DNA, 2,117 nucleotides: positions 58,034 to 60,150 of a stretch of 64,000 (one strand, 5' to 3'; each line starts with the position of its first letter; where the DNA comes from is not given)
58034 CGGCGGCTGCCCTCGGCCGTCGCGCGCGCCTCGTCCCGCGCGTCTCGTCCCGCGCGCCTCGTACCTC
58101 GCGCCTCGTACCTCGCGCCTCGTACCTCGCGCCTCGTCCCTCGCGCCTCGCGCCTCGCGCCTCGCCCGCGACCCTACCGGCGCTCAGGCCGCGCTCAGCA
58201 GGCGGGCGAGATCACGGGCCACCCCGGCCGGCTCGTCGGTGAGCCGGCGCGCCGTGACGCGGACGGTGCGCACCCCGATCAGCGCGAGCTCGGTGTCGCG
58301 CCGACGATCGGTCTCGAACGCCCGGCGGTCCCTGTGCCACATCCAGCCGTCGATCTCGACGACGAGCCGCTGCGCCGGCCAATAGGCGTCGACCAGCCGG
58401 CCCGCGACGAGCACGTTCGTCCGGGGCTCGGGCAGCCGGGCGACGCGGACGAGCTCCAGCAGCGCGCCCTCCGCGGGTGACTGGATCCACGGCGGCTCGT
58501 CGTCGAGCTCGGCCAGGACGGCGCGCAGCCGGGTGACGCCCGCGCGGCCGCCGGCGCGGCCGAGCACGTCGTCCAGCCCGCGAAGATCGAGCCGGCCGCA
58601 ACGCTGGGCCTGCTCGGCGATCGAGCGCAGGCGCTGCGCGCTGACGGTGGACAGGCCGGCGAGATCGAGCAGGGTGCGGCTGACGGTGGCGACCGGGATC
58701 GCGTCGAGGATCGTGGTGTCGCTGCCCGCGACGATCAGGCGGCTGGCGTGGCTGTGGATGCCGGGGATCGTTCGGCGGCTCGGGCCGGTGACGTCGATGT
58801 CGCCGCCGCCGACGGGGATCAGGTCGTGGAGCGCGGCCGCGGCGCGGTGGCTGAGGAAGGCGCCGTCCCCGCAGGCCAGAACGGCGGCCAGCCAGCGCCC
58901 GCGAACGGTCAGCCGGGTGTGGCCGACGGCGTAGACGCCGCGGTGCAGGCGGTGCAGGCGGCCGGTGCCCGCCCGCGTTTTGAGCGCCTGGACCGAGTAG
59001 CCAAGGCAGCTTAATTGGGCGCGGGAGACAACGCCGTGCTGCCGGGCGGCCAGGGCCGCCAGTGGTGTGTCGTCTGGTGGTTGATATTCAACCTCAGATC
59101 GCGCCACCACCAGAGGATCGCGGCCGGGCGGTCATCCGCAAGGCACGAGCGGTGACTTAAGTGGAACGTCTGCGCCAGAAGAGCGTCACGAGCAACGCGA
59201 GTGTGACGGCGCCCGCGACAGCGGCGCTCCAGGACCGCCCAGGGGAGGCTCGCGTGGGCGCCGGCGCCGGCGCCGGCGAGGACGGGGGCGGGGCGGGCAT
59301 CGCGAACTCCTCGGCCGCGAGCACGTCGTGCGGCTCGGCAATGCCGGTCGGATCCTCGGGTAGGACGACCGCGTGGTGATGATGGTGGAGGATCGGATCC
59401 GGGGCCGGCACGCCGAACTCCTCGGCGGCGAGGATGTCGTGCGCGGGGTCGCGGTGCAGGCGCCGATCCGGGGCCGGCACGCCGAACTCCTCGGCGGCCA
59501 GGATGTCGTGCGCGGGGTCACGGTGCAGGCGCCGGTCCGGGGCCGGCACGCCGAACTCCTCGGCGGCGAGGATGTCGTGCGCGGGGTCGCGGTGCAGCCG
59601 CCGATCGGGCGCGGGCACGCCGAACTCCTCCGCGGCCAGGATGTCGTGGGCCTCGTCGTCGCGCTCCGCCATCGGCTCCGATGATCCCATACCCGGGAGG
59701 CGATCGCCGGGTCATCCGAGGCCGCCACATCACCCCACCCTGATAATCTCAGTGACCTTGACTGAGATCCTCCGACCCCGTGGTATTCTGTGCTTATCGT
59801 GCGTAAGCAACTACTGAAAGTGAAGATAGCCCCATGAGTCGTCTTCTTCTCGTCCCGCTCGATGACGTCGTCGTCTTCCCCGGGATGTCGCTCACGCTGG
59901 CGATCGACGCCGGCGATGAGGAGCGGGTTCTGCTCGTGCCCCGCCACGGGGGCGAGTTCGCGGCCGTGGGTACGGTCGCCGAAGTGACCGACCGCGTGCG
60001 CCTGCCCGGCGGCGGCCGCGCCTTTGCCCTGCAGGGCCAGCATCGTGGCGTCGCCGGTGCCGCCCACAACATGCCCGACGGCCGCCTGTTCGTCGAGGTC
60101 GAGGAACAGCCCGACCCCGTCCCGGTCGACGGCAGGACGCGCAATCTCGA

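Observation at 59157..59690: Unrecognised tail-anchored protein built from HD(I/V)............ repeats, paired head-to-head with lon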

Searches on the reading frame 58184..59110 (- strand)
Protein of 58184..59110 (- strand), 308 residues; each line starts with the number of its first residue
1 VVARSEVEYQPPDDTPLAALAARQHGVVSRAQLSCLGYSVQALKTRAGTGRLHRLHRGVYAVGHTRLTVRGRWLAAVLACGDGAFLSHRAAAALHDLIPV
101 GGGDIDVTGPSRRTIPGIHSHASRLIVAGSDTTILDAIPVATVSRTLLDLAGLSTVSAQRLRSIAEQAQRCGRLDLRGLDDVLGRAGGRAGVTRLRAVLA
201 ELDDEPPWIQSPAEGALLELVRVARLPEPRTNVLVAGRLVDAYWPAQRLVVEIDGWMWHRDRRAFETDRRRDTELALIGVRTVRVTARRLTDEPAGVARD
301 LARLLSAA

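Call 4: search_protein_families(library=pfam, proteins=[window:58184-59110:-], max_evalue=1)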
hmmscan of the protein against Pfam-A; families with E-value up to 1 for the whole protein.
window:58184-59110:- (308 aa): 4 families
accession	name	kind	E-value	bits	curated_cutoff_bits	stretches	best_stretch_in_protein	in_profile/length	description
PF13338.12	AbiEi_4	-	1.8e-08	34.7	25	1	17-62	3-48/49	Transcriptional regulator, AbiEi antitoxin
PF18741.7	MTES_1575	-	7e-06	26.5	38.2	1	246-303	37-94/96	REase_MTES_1575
PF04480.18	DUF559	-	4e-05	23.9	20.6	1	212-303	16-106/109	Protein of unknown function (DUF559)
PF17194.10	AbiEi_3_N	-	0.00065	20.1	26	1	26-71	16-61/93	Transcriptional regulator, AbiEi antitoxin N-terminal domain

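Call 5: search_protein_families(library=ncbifam, proteins=[window:58184-59110:-], max_evalue=1)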
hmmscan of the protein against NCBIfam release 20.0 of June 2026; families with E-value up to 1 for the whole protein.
window:58184-59110:- (308 aa): 0 families

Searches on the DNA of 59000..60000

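Call 73: search_rna_families(source=window, start=59000, end=60000, threshold=evalue, max_evalue=1)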
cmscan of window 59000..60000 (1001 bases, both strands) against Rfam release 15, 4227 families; matches with E-value up to 1: 1.
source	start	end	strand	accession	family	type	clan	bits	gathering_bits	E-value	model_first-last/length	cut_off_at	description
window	59059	59114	+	RF03595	mir-3569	Gene; miRNA;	-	20.1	50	0.42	1-58/58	no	mir-3569 microRNA precursor family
